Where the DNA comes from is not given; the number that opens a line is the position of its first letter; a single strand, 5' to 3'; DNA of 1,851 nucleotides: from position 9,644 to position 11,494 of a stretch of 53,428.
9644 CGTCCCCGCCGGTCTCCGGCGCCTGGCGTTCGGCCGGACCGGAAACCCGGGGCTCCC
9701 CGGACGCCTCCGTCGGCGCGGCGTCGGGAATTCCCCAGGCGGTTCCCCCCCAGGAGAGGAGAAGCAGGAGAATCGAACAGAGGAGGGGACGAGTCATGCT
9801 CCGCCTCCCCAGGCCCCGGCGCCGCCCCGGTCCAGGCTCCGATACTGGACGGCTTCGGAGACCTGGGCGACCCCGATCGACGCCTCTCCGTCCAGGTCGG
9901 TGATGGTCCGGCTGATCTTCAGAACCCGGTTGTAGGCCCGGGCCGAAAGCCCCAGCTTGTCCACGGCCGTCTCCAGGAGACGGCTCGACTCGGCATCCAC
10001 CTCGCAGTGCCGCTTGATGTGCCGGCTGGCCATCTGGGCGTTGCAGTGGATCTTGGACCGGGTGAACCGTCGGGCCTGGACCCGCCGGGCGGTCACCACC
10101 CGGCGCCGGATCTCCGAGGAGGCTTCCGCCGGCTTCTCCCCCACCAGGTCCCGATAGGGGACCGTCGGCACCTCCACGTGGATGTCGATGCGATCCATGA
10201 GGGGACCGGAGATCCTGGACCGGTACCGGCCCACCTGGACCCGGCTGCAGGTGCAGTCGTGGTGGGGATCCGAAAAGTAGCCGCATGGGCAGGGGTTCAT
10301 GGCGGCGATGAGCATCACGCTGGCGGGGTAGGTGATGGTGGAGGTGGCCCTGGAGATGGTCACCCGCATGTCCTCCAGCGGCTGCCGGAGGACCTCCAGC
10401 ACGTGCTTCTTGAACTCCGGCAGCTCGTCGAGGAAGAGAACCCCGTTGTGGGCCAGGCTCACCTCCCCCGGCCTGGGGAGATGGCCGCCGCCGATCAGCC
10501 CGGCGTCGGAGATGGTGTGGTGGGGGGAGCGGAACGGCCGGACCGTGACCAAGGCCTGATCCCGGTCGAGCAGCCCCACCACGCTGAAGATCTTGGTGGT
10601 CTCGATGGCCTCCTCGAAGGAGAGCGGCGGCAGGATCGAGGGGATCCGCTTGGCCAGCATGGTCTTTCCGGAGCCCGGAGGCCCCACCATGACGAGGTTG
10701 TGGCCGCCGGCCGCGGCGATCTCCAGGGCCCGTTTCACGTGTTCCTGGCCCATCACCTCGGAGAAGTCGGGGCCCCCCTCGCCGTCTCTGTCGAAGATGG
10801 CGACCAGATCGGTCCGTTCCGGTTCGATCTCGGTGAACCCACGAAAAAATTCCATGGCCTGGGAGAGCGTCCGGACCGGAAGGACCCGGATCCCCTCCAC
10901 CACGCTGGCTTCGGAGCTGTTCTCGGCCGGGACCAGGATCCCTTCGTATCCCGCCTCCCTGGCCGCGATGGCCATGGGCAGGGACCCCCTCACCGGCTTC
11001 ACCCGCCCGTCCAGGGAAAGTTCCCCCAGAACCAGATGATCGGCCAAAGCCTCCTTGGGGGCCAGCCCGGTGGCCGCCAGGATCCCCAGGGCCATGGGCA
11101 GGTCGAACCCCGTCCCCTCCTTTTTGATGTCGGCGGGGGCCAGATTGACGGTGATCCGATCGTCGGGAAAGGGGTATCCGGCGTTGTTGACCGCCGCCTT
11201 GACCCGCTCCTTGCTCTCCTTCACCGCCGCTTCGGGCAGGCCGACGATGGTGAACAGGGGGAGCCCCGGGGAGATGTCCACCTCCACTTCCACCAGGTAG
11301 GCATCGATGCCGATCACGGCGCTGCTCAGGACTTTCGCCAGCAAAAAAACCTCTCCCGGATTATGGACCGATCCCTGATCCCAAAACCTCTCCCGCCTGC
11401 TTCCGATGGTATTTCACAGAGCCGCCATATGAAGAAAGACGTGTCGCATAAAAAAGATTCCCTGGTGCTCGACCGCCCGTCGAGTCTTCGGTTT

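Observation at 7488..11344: TPR-array/RlpA-DPBB fusion protein translationally coupled to a ComM/YifB Mg-chelatase-like ATPase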

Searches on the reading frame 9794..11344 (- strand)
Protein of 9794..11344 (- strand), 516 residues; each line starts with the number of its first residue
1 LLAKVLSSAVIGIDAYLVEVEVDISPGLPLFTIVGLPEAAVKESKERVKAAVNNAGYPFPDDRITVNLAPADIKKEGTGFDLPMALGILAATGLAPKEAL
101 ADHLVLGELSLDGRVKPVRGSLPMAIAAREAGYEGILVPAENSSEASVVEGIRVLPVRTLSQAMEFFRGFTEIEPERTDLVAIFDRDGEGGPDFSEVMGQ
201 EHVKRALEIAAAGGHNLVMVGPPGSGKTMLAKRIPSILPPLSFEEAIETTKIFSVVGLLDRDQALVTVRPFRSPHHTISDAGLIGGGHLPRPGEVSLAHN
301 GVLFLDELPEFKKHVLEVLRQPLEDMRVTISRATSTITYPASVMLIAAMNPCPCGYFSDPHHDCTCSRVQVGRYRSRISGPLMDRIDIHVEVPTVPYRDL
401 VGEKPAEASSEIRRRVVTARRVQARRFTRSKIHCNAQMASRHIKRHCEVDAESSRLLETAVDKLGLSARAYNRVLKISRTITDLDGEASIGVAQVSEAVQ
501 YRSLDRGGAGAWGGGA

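Call 4: search_protein_families(library=pfam, proteins=[window:9794-11344:-], max_evalue=0.01)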
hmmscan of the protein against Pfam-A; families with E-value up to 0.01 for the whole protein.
window:9794-11344:- (516 aa): 12 families
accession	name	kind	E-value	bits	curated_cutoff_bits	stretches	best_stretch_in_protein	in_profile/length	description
PF01078.27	Mg_chelatase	-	1.4e-98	328.8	20.3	1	193-398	1-205/207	Magnesium chelatase, subunit ChlI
PF13541.12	ChlI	-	3.1e-49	166.3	27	1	20-142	1-121/121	Subunit ChlI of Mg-chelatase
PF13335.12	Mg_chelatase_C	-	1.2e-29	103.1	26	1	407-502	2-94/94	Magnesium chelatase, subunit ChlI C-terminal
PF07728.20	AAA_5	-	5e-10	40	22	1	216-353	1-125/139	AAA domain (dynein-related subfamily)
PF00493.29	MCM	-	1.4e-08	34.6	23.3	1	292-356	114-177/224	MCM P-loop domain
PF05496.18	RuvB_N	-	2.8e-06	27.6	27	0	296-330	81-115/159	Holliday junction DNA helicase RuvB P-loop domain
PF00158.32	Sigma54_activat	-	1.3e-05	25.4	20.2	1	202-350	10-142/168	Sigma-54 interaction domain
PF05362.19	Lon_C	-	5e-05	23.4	21.1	1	59-146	91-176/205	Lon protease (S16) C-terminal proteolytic domain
PF00004.35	AAA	-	0.00029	21.7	21.2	0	218-234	2-18/131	ATPase family associated with various cellular activities (AAA)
PF20030.5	bpMoxR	-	0.00043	19.8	27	1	197-244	14-61/205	MoxR domain in the MoxR-vWA-beta-propeller ternary systems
PF13191.12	AAA_16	-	0.0038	18.2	32.6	0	201-238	10-48/167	AAA ATPase domain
PF13401.12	AAA_22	-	0.0058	17.4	27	0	216-241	7-32/130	AAA domain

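Call 5: search_protein_families(library=ncbifam, proteins=[window:9794-11344:-], max_evalue=0.01)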
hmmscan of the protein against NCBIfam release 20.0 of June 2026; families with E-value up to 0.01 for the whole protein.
window:9794-11344:- (516 aa): 20 families
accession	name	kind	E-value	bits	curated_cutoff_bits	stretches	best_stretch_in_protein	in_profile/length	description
TIGR00368.1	TIGR00368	hypoth_equivalog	7e-194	645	362.4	1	5-502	1-499/499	YifB family Mg chelatase-like AAA ATPase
NF007365.0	PRK09862.1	equivalog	2e-139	465.4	530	1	2-506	3-496/506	YifB family Mg chelatase-like AAA ATPase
TIGR02902.1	spore_lonB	equivalog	1.2e-18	67.1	723.3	2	193-333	63-209/531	ATP-dependent protease LonB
TIGR02903.1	spore_lon_C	equivalog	2.4e-14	52.8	678.8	2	193-332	152-298/615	Lon family ATP-dependent protease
TIGR00764.1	lon_rel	equivalog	6.4e-13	48.2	516.6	2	196-246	19-69/608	ATP-dependent protease LonB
TIGR02442.1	Cob-chelat-sub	hypoth_equivalog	7.2e-09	34.6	779.45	1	289-351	117-179/641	putative cobaltochelatase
NF000868.0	PRK00080.1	equivalog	5.3e-07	28.8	282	0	296-330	99-133/330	Holliday junction branch migration DNA helicase RuvB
TIGR00635.1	ruvB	equivalog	4.5e-06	25.9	299.05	0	194-234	3-50/305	Holliday junction branch migration DNA helicase RuvB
NF038308.1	RNA_repair_RtcR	equivalog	5.1e-06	25.6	650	1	285-348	264-325/530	RNA repair transcriptional activator RtcR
TIGR00763.1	lon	equivalog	5.5e-06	25.1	608.05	0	105-146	727-768/795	endopeptidase La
TIGR00416.1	sms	equivalog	4.5e-05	22.4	403.05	1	72-163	365-453/454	DNA repair protein RadA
TIGR02031.1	BchD-ChlD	equivalog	0.00011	21.1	499.55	1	202-351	2-143/608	magnesium chelatase ATPase subunit D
NF009067.0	PRK12402.1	equivalog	0.00093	18.2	317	1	194-229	14-51/340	replication factor C small subunit 2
TIGR02030.1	BchI-ChlI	equivalog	0.0017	17.6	466.95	0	291-351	123-183/337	magnesium chelatase ATPase subunit I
NF008053.0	PRK10787.1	equivalog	0.0024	16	891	0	64-145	664-743/784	endopeptidase La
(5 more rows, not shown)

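Call 8: find_encoding_contigs(protein=window:9794-11344:-, flank=10000, max_places=6)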
Protein window:9794-11344:- (516 aa): 1 contig read that carries it; 1 place shown.
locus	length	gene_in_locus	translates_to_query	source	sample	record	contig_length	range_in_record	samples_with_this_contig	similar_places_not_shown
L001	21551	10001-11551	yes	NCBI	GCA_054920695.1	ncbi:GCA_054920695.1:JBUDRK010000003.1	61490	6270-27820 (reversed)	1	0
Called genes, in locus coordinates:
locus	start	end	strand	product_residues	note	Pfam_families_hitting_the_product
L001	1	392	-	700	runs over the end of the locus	PF02922:CBM_48, PF00128:Alpha-amylase (weak)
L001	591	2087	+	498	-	PF02446:Glyco_hydro_77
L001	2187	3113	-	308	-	PF00126:HTH_1, PF03466:LysR_substrate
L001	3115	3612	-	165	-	PF01467:CTP_transf_like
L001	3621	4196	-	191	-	PF03602:Cons_hypoth95, PF05175:MTS (weak), PF01170:UPF0020 (faint)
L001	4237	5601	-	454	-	PF00072:Response_reg, PF00158:Sigma54_activat, PF14532:Sigma54_activ_2, PF00004:AAA (weak), PF07728:AAA_5 (weak), PF25601:AAA_lid_14, PF02954:HTH_8 (weak)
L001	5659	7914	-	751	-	PF00672:HAMP, PF00989:PAS, PF08448:PAS_4, PF12860:PAS_7 (weak), PF13426:PAS_9, PF00512:HisKA, PF02518:HATPase_c, PF13581:HATPase_c_2 (faint)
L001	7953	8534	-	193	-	PF14334:DUF4390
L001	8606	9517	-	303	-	PF03331:LpxC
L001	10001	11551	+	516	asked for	PF13541:ChlI, PF01078:Mg_chelatase, PF05496:RuvB_N (faint), PF00158:Sigma54_activat (faint), PF07728:AAA_5, PF00493:MCM (weak), PF13335:Mg_chelatase_C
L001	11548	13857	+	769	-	-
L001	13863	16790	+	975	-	PF03710:GlnE, PF08335:GlnD_UR_UTase, PF03710:GlnE, PF08335:GlnD_UR_UTase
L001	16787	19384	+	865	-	PF08335:GlnD_UR_UTase, PF27444:GlnD_3rd (weak), PF01966:HD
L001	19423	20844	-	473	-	-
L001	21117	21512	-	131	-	PF01679:Pmp3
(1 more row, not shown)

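Call 9: find_related_loci(query=window:9794-11344:-, collection=genome_contigs, flank=7000)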
Query window:9794-11344:- (516 aa) in genome_contigs; peptide patterns used: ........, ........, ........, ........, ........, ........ (x = any residue, [..] = any of these).
600 stretches matched a pattern (row limit reached: there are more); 599 encode a relative of the query (tblastn E <= 1e-3); the best 80 are kept; 80 distinct loci.
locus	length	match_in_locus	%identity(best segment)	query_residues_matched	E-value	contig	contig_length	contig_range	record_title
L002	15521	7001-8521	77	1-506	0e+0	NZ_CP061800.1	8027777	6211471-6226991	Desulfonema magnum strain 4be13 chromosome, complete genome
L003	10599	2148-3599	77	1-484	0e+0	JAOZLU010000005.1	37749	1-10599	MAG: Desulfobacterales bacterium isolate GMC2_bin_2_sub GMC2_96_length_37749_cov_47.391813, whole genome shotgun sequenc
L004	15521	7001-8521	74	1-507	0e+0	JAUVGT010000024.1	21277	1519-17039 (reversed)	MAG: Deltaproteobacteria bacterium isolate CSMAG_383 CSMAG_383_k141_2217458_length_21277_cov_7.0000, whole genome shotgu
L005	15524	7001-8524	72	1-508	0e+0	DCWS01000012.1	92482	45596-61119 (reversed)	MAG TPA_asm: Desulfobacteraceae bacterium UBA2156 UBA2156_contig_1986, whole genome shotgun sequence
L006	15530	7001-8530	71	1-510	0e+0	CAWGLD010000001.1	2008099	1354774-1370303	MAG: uncultured delta proteobacterium isolate MFD09779.bin.1.292 genome assembly, contig: contig_11801, whole genome sho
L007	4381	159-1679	67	1-507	0e+0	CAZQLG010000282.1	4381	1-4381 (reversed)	MAG TPA_asm: uncultured Desulfococcus sp. isolate SRP191223_co2_72 genome assembly, contig: NODE_25506_length_4381_cov_2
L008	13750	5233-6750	66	1-506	0e+0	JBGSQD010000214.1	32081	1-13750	MAG: Geobacterales bacterium isolate JTS-AC321 k141_429149, whole genome shotgun sequence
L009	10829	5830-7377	63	1-509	0e+0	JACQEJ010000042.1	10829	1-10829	MAG: Deltaproteobacteria bacterium isolate NC_groundwater_1018_Pr1_S-0.65um_46_20 Montesol18_Sp65_coassembly_scaffold_19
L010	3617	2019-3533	64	1-506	0e+0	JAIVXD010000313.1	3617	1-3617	MAG: Anaerolineales bacterium isolate HYP3_US_12_3 NODE_21818_length_3617_cov_0.748997, whole genome shotgun sequence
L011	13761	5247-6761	65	1-506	0e+0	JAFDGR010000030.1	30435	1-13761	MAG: Deltaproteobacteria bacterium isolate Meg22_1012_Bin_323 Meg22_1012_Bin_323_scaffold_4912, whole genome shotgun seq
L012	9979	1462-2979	66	1-506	0e+0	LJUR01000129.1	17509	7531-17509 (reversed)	MAG: Deltaproteobacteria bacterium SM23_61 WORSMTZ_19923, whole genome shotgun sequence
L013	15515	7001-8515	65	1-505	0e+0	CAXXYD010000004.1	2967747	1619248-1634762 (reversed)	MAG: Desulfosarcinaceae bacterium isolate d8a7a971-57cf-42a0-aaa7-90f8cedb306c genome assembly, contig: contig_4, whole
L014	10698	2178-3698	61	1-506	0e+0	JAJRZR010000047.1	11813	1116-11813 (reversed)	MAG: Deltaproteobacteria bacterium isolate Dive96_bin4.212 k141_2594183, whole genome shotgun sequence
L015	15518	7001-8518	62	1-506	0e+0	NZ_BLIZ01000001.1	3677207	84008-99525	Geobacter sp. AOG1 scaffold1, whole genome shotgun sequence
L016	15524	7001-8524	62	1-507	0e+0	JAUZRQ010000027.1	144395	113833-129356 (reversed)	MAG: candidate division KSB1 bacterium isolate GS19_ROV16_BS04-AMOR20_M0784 AMOR20_M0784_contig27, whole genome shotgun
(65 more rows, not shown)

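Call 51: search_protein_families(library=padloc, proteins=[window:9794-11344:-], max_evalue=0.001)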
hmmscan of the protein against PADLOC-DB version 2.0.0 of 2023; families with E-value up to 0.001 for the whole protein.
window:9794-11344:- (516 aa): 4 families
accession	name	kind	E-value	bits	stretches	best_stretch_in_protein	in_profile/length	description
PDLC01993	RtcR--CARF_AAA_HTH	-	3.7e-05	20.3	1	208-327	198-306/523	-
PDLC02506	BrxL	-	0.00011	18.6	1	61-147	565-651/680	BrxL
PDLC01995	RtcR_PspF2--CARF_AAA_HTH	-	0.00062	17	0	287-349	249-309/481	-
PDLC04140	mad8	-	0.0008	17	0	199-234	12-47/314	mads_8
